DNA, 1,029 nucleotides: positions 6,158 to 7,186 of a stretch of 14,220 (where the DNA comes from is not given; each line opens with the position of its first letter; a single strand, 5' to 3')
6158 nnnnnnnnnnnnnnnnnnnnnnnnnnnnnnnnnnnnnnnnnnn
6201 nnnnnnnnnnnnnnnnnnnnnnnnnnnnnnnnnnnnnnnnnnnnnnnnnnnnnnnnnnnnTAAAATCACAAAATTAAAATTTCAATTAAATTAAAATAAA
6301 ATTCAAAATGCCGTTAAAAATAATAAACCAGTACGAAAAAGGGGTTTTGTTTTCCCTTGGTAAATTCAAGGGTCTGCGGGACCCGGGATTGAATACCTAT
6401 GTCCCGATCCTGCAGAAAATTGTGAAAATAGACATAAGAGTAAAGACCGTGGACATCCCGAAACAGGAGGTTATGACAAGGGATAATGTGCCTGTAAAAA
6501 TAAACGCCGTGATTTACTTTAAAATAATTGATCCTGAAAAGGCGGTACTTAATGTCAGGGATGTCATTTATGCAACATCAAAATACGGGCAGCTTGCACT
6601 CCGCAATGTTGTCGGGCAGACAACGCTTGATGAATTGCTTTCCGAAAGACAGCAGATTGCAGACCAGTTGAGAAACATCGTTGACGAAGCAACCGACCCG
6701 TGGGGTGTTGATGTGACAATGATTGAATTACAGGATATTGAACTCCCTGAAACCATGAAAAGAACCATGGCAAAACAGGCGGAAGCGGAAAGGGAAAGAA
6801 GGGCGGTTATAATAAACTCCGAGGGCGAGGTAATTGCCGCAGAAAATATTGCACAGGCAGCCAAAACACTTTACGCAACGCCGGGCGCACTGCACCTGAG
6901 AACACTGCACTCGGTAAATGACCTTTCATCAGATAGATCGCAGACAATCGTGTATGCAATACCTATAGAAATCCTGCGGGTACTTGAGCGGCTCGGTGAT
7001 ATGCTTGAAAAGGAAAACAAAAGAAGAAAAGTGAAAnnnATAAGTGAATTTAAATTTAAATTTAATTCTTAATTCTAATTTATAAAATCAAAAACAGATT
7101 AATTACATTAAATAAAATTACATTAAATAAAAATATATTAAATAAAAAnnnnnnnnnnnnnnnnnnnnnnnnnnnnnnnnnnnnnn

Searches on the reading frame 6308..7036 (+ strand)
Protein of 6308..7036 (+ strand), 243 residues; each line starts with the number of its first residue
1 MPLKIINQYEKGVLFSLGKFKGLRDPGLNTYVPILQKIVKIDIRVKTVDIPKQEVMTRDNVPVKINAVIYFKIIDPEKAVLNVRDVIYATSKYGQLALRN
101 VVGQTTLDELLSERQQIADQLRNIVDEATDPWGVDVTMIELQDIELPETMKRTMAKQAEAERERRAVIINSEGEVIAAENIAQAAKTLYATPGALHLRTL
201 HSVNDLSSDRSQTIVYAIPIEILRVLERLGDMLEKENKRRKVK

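Call 6: search_protein_families(library=pfam, proteins=[window:6308-7036:+], max_evalue=0.01)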
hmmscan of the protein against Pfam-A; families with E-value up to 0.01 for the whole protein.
window:6308-7036:+ (243 aa): 2 families
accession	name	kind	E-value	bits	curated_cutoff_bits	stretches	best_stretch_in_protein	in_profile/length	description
PF01145.31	Band_7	-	4.2e-41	141.4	23.6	1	4-174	1-175/176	SPFH domain / Band 7 family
PF13421.11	Band_7_1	-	3.5e-05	24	24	1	100-159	147-208/211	SPFH domain-Band 7 family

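Call 7: search_protein_families(library=ncbifam, proteins=[window:6308-7036:+], max_evalue=0.01)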
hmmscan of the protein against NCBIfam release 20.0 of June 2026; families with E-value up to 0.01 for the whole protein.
window:6308-7036:+ (243 aa): 5 families
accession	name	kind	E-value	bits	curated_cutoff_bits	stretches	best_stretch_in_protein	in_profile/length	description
TIGR01933.1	hflK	equivalog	2.2e-20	73.2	159.4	1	4-172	2-173/261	FtsH protease activity modulator HflK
NF008181.0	PRK10930.1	equivalog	4.4e-13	48.8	660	1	6-179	100-274/419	FtsH protease activity modulator HflK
TIGR01932.1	hflC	equivalog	3.2e-08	32.8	134.4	1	2-121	19-148/318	protease modulator HflC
NF008259.0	PRK11029.1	equivalog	0.006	15.6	427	0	7-77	24-101/334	protease modulator HflC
NF058507.1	FlotScfldFlot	equivalog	0.0091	15.1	700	0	31-173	61-212/477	flotillin lipid rafts scaffold protein FloT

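Call 12: find_related_loci(query=window:6308-7036:+, collection=genome_contigs, flank=5000)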
Query window:6308-7036:+ (243 aa) in genome_contigs; peptide patterns used: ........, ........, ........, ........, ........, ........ (x = any residue, [..] = any of these).
456 stretches matched a pattern; 200 encode a relative of the query (tblastn E <= 1e-3); the best 80 are kept; 80 distinct loci.
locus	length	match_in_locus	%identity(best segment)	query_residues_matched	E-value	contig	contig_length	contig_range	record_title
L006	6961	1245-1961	75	3-241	4e-123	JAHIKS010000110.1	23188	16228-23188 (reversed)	MAG: Candidatus Altiarchaeota archaeon isolate KR13_N1.mb.66 KR13_N1.mb.66_k141_165140, whole genome shotgun sequence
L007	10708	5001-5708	73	4-239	1e-120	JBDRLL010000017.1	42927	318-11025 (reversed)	MAG: Candidatus Altiarchaeota archaeon isolate MEGAHIT-group-1.775 k141_1143294, whole genome shotgun sequence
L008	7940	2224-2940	74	3-241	3e-120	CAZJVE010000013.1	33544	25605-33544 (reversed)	MAG TPA_asm: uncultured archaeon isolate SRP167671_co4_118 genome assembly, contig: NODE_662_length_33544_cov_12.232046,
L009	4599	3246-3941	73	4-235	2e-120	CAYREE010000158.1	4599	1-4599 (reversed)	MAG TPA_asm: uncultured archaeon isolate SRP077602_co7_59 genome assembly, contig: NODE_70912_length_4599_cov_4.255502,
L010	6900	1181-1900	73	4-243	2e-119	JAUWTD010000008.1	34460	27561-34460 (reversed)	MAG: Candidatus Altiarchaeota archaeon isolate CSMAG_2571 CSMAG_2571_k127_1481255_length_34460_cov_45.4383, whole genome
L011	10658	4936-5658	72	3-243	5e-119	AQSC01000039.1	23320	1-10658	Euryarchaeota archaeon SCGC AAA252-I15 A252I15DRAFT_contig_22_0.23_C, whole genome shotgun sequence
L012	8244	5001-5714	74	1-238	4e-118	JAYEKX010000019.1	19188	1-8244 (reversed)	MAG: Candidatus Altiarchaeota archaeon isolate MAG126 MAG126_19, whole genome shotgun sequence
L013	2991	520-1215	75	3-234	5e-122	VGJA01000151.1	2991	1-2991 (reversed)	MAG: Candidatus Altiarchaeales archaeon isolate M_DeepCast_200m_m2_220 M_DeepCast_200m_m2_220_Ga0194113_10078754, whole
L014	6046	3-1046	73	3-239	3e-117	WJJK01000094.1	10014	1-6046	MAG: Candidatus Altiarchaeales archaeon isolate RBin_358 k141_1263228, whole genome shotgun sequence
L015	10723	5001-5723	68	1-241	1e-116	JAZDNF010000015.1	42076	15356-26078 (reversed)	MAG: Candidatus Altiarchaeota archaeon isolate MEGAHIT-group-0.7 k141_11403177, whole genome shotgun sequence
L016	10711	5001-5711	70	4-240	2e-116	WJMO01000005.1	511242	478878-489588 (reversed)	MAG: Candidatus Altiarchaeales archaeon isolate Bin_400 k141_810232, whole genome shotgun sequence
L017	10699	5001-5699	73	3-235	1e-116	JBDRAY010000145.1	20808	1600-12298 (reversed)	MAG: Methanobacteriota archaeon isolate MEGAHIT-group-1.1031 k141_13102587, whole genome shotgun sequence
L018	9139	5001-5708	73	3-238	7e-115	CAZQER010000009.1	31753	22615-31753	MAG TPA_asm: uncultured archaeon isolate binchicken_co6_257 genome assembly, contig: NODE_1075_length_31753_cov_7.112278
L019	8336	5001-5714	75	1-238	3e-113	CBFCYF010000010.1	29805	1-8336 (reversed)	MAG TPA_asm: uncultured archaeon isolate SRR26215687_concoct_40 genome assembly, contig: ERZ25073490.294, whole genome s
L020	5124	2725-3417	74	3-233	4e-113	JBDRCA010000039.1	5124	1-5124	MAG: Candidatus Altiarchaeota archaeon isolate MEGAHIT-group-1.157 k141_2002303, whole genome shotgun sequence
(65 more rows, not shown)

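Call 28: search_protein_families(library=pfam, alignment_id=A1, max_evalue=0.001)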
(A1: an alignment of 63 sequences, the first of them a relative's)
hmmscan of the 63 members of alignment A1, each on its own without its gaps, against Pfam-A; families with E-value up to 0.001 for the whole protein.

A. member 1, L006:2009-2992:+ (328 aa): 7 families
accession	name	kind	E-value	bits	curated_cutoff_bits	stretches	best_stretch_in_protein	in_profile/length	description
PF07726.17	AAA_3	-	1.1e-66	223.1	27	1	49-179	1-131/131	ATPase family associated with various cellular activities (AAA)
PF17863.7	AAA_lid_2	-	2.8e-23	81.9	22.7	1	255-321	8-74/74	AAA lid domain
PF07728.20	AAA_5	-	4.6e-14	53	22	1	49-177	1-139/139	AAA domain (dynein-related subfamily)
PF20030.5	bpMoxR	-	6.9e-11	42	27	1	21-190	5-173/205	MoxR domain in the MoxR-vWA-beta-propeller ternary systems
PF00493.29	MCM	-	2e-05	24.2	23.3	1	45-162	55-175/224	MCM P-loop domain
PF00004.35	AAA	-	0.00036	21.4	21.2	1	50-160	1-111/131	ATPase family associated with various cellular activities (AAA)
PF00158.32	Sigma54_activat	-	0.00048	20.3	20.2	0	47-158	22-142/168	Sigma-54 interaction domain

B. families by the number of members that match (of 63 scanned): 89 families (the first 25 are shown)
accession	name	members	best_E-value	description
PF13412.12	HTH_24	4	3.2e-13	Winged helix-turn-helix DNA-binding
PF04060.18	FeS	4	3e-10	Putative Fe-S cluster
PF00202.27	Aminotran_3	3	3.3e-113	Aminotransferase class-III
PF00591.27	Glycos_transf_3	3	1.1e-100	Glycosyl transferase family, a/b domain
PF02885.22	Glycos_trans_3N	3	5.6e-27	Glycosyl transferase family, helical bundle domain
PF13517.12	FG-GAP_3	3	1.9e-14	FG-GAP-like repeat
PF25292.1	Beta-prop_CGLA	3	1.3e-10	Lambda-carrageenase beta-propeller domain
PF01839.29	FG-GAP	3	2.9e-10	FG-GAP repeat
PF13570.13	Beta-prop_ACSF4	3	7e-07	Beta-alanine-activating enzyme, beta-propeller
PF14947.12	HTH_45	3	1e-06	Winged helix-turn-helix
PF01882.25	DUF58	2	1.1e-77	Protein of unknown function DUF58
PF07726.17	AAA_3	2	1.1e-66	ATPase family associated with various cellular activities (AAA)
PF03703.20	bPH_2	2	1.9e-49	Bacterial PH domain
PF02592.20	Vut_1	2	1.1e-48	Putative vitamin uptake transporter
PF00731.26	AIRC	2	1.8e-44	AIR carboxylase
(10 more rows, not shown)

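Call 31: search_protein_families(library=pfam, alignment_id=A2, max_evalue=0.001)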
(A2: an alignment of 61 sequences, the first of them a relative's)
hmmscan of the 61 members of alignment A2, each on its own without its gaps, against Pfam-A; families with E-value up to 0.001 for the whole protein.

A. member 1, L026:1014-1550:+ (179 aa): 0 families

B. families by the number of members that match (of 61 scanned): 52 families (the first 25 are shown)
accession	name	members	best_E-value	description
PF00905.27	Transpeptidase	6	1.8e-79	Penicillin binding protein transpeptidase domain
PF03717.20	PBP_dimer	6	5.4e-16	Penicillin-binding Protein dimerisation domain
PF01406.26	tRNA-synt_1e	2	4.7e-138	tRNA synthetases class I (C) catalytic domain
PF00009.33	GTP_EFTU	2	1.2e-60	Elongation factor Tu GTP binding domain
PF03764.24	EFG_IV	2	1e-44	Elongation factor G, domain IV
PF02878.22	PGM_PMM_I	2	3e-35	Phosphoglucomutase/phosphomannomutase, alpha/beta/alpha domain I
PF14492.12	EFG_III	2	5e-35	Elongation Factor G, domain III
PF00679.30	EFG_C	2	8.2e-27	Elongation factor G C-terminus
PF02879.22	PGM_PMM_II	2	2.6e-23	Phosphoglucomutase/phosphomannomutase, alpha/beta/alpha domain II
PF00730.31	HhH-GPD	2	8.1e-23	HhH-GPD superfamily base excision DNA repair protein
PF22042.2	EF-G_D2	2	2.6e-22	Elongation factor G domain 2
PF02880.22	PGM_PMM_III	2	1.3e-21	Phosphoglucomutase/phosphomannomutase, alpha/beta/alpha domain III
PF03144.31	GTP_EFTU_D2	2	1.1e-19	Elongation factor Tu domain 2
PF09334.17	tRNA-synt_1g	2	3.7e-17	tRNA synthetases class I (M)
PF09190.17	DALR_2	2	3.8e-17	DALR domain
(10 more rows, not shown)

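Call 39: search_solved_structures(query=window:6308-7036:+, max_evalue=0.00001, show_alignments=2)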
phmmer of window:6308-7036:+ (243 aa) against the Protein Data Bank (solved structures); distinct sequences matched with E-value up to 0.00001: 16.
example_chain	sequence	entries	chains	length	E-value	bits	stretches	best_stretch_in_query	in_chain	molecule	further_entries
3bk6_A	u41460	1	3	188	1.7e-56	194.5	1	34-212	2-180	PH stomatin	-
9wmj_A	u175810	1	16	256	2.1e-51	177.9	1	2-224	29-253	Stomatin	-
9wkz_A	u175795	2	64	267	2.4e-51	177.7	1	2-224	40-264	Stomatin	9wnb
9z7u_F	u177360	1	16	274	2.6e-51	177.6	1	2-224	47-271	Stomatin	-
9oh9_A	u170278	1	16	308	2.7e-51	177.5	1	2-224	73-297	Stomatin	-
8gn9_A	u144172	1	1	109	3.3e-37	131.5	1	41-147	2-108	Stomatin homolog PH1511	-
9zd2_F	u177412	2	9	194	3.5e-32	115.1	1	2-147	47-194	Stomatin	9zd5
8z5g_A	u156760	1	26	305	4.3e-31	111.5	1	4-174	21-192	Protein QmcA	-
4fvj_A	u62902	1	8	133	1.8e-28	102.9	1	33-160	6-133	Stomatin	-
4fvf_A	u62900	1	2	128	2.1e-28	102.7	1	34-160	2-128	Stomatin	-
4fvg_A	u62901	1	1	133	9.4e-28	100.6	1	35-160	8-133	Stomatin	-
2rpb_A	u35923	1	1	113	1.9e-25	93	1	41-148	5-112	hypothetical membrane protein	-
7wh3_A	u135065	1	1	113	1.7e-23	86.7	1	41-147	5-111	Stomatin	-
7vhq_E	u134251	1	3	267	1.1e-11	48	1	6-167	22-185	Protein HflK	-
7vhp_E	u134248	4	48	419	3e-11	46.6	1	6-167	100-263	Protein HflK | Modulator of FtsH protease HflK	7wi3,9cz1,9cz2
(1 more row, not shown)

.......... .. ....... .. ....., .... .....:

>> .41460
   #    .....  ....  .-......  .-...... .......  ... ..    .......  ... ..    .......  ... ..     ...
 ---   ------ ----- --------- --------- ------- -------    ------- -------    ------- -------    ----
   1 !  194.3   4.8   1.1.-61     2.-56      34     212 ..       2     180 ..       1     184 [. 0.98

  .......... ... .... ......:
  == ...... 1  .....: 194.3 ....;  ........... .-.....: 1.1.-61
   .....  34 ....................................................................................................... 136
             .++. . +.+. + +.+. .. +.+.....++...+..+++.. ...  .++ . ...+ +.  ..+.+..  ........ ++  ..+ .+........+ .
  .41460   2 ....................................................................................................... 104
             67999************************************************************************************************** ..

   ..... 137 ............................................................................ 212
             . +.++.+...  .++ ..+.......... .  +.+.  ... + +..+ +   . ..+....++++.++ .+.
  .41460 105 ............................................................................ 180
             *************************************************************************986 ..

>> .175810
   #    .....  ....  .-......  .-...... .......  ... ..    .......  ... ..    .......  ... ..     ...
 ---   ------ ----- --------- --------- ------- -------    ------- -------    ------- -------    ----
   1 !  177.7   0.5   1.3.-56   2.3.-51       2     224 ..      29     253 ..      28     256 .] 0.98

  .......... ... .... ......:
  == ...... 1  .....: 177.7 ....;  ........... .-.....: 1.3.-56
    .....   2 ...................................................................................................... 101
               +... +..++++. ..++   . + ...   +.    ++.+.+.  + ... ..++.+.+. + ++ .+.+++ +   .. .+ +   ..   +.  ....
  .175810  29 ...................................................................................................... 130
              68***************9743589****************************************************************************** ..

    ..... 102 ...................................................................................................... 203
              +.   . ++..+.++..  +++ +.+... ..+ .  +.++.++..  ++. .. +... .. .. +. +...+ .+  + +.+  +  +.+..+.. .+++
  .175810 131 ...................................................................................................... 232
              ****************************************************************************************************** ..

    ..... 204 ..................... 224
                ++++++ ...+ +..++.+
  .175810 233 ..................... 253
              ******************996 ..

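Call 43: find_homologous_proteins(query=window:6308-7036:+, max_evalue=1e-60)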
Query window:6308-7036:+ (243 aa): 7858 proteins with E <= 1e-60 among 8000 candidates; the best 120 are listed.
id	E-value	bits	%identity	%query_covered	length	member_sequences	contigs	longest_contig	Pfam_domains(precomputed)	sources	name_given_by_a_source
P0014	1.0e-147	507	99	100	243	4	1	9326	PF01145.32,PF13421.12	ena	-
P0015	2.5e-122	425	82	98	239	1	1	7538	PF01145.32,PF13421.12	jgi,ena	-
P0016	1.5e-114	399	75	98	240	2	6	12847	PF01145.32,PF13421.12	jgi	-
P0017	1.4e-113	396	74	96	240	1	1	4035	PF01145.32,PF13421.12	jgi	jgi:regulator of protease activity HflC (stomatin/prohibitin superfamily)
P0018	4.7e-113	394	76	94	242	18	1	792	PF01145.32,PF13421.12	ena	-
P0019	5.7e-112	391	73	97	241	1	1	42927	PF01145.32,PF13421.12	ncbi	ncbi:MAG: slipin family protein [Candidatus Altiarchaeota archaeon]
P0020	2.3e-111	389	73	98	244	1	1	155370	PF01145.32,PF13421.12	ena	-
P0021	6.2e-111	387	73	97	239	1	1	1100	PF01145.32,PF13421.12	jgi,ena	-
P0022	6.3e-111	387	75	98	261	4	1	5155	PF01145.32,PF13421.12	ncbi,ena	-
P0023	7.4e-111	387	73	96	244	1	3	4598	PF01145.32,PF13421.12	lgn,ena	-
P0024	7.8e-111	387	74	95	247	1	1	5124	PF01145.32,PF13421.12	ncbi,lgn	ncbi:MAG: slipin family protein [Candidatus Altiarchaeota archaeon]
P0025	8.2e-111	387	72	97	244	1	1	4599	PF01145.32,PF13421.12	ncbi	-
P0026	1.9e-110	386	73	99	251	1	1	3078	PF01145.32,PF13421.12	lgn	-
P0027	2.4e-110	385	72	95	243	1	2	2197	PF01145.32,PF13421.12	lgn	-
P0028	2.8e-110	385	74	99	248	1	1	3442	PF01145.32,PF13421.12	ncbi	ncbi:MAG: slipin family protein [Candidatus Altiarchaeota archaeon]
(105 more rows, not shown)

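Call 44: find_encoding_contigs(protein=P0015, flank=6000, max_places=4)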
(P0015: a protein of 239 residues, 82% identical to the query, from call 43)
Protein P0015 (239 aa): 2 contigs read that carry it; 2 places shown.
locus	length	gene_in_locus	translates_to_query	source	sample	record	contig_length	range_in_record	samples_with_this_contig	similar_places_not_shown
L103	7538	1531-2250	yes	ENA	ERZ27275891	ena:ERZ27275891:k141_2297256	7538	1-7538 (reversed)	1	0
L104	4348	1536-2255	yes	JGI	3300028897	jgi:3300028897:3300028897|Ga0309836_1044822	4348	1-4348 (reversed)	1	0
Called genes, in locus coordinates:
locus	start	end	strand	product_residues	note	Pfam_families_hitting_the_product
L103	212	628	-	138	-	-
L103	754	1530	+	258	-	PF01145:Band_7, PF13421:Band_7_1 (weak)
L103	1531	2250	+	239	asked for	PF01145:Band_7, PF13421:Band_7_1 (faint)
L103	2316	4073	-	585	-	PF01702:TGT, PF14810:TGT_C2, PF01472:PUA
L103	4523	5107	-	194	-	PF01769:MgtE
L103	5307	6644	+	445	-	PF18195:GatD_N, PF00710:Asparaginase, PF17763:Asparaginase_C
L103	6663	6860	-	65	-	-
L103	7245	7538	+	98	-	?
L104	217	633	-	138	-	-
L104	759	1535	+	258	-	PF01145:Band_7, PF13421:Band_7_1 (weak)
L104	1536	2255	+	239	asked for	PF01145:Band_7, PF13421:Band_7_1 (faint)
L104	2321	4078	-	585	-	PF01702:TGT, PF14810:TGT_C2, PF01472:PUA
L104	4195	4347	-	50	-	?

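Call 45: find_encoding_contigs(protein=P0016, flank=6000, max_places=3)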
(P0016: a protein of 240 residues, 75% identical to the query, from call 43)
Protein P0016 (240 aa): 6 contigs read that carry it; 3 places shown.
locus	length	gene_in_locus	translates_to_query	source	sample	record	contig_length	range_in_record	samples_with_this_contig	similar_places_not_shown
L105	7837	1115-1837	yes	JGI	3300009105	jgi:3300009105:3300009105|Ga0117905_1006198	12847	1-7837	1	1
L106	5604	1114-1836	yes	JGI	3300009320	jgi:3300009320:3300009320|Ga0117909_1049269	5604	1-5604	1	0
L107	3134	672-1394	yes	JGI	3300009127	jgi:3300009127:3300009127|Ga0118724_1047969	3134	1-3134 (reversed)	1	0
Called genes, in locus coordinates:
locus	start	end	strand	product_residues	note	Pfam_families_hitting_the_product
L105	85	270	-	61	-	PF01928:CYTH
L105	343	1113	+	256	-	PF01145:Band_7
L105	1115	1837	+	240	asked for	PF01145:Band_7, PF13421:Band_7_1 (weak)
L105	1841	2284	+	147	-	PF00582:Usp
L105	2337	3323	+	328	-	PF20030:bpMoxR, PF07726:AAA_3, PF07728:AAA_5, PF17863:AAA_lid_2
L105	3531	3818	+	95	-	-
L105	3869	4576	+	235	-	-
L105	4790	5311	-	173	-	-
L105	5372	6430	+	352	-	PF25023:TEN_YD-shell (weak)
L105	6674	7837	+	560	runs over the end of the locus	PF01022:HTH_5 (faint), PF01978:TrmB (faint), PF25212:HVO_A0114 (faint), PF25213:HVO_A0261_N (faint), PF24271:HVO_2833_C, PF19502:DUF6036 (weak)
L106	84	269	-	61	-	PF01928:CYTH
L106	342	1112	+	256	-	PF01145:Band_7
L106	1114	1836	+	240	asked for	PF01145:Band_7, PF13421:Band_7_1 (weak)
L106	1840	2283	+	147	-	PF00582:Usp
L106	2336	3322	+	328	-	PF20030:bpMoxR, PF07726:AAA_3, PF07728:AAA_5, PF17863:AAA_lid_2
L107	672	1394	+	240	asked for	PF01145:Band_7, PF13421:Band_7_1 (weak)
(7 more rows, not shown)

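Call 54: search_protein_families(library=padloc, proteins=[window:6308-7036:+], max_evalue=0.01)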
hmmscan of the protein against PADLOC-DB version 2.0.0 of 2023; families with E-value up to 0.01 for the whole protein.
window:6308-7036:+ (243 aa): 0 families
